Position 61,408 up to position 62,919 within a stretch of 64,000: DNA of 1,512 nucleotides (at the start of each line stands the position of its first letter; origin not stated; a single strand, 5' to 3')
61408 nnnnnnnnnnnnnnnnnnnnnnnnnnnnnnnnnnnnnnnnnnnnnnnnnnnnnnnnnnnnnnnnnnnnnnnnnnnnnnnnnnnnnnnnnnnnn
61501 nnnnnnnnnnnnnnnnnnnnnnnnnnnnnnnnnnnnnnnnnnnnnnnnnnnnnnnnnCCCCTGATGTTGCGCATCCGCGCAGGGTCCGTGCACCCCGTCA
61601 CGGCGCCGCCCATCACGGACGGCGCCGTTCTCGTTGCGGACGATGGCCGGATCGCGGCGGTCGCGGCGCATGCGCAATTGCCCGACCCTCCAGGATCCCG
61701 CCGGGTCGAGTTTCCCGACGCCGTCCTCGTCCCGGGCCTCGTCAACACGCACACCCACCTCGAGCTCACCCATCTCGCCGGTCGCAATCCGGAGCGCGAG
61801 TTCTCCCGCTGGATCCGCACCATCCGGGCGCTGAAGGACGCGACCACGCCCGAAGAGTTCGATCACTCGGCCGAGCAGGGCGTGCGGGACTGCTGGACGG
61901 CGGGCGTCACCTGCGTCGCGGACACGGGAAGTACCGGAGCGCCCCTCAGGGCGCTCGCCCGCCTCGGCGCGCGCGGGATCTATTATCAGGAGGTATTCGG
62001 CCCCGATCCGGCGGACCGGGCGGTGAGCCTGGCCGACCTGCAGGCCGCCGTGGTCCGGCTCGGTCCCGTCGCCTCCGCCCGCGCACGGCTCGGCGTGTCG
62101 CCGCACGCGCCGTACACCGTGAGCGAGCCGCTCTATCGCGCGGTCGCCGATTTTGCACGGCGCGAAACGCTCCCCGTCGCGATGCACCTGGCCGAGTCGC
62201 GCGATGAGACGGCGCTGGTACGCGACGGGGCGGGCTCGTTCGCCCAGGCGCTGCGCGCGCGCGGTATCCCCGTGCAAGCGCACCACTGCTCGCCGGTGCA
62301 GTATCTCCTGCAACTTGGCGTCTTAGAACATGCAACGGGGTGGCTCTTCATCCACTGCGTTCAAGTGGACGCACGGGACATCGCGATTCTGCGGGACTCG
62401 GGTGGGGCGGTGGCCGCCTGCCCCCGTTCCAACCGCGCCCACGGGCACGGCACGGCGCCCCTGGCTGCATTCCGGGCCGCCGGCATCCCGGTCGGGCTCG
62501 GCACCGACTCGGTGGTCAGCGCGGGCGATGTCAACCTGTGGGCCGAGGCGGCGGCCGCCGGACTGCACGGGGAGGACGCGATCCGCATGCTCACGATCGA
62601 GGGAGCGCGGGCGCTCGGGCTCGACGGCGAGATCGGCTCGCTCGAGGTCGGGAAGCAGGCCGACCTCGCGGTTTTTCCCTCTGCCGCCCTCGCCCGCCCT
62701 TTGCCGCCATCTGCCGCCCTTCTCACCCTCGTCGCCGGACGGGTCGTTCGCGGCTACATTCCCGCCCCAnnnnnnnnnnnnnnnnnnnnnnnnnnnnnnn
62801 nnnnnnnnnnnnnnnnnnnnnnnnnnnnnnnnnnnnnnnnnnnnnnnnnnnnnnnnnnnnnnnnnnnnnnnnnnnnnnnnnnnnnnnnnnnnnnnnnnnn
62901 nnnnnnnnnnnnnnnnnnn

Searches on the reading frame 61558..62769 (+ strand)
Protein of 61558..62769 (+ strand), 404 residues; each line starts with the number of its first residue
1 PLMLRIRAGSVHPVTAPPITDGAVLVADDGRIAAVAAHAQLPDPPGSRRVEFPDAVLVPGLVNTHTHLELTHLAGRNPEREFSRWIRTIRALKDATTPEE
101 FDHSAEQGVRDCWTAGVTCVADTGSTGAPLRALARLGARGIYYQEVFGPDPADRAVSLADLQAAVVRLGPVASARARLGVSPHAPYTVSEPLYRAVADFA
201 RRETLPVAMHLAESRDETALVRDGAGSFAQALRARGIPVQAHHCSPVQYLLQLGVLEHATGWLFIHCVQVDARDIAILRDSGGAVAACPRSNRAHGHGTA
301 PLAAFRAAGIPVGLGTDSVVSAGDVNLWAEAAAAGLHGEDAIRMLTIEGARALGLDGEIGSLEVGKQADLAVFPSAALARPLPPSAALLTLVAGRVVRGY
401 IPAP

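Call 13: search_protein_families(library=pfam, proteins=[window:61558-62769:+], max_evalue=0.0001)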
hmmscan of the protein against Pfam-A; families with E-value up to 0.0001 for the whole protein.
window:61558-62769:+ (404 aa): 2 families
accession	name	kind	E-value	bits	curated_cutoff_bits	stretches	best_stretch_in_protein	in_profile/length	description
PF01979.26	Amidohydro_1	-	2.1e-40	139.5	25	1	56-396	1-344/345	Amidohydrolase family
PF07969.17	Amidohydro_3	-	1.4e-17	64.8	29.7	1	92-397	150-471/472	Amidohydrolase family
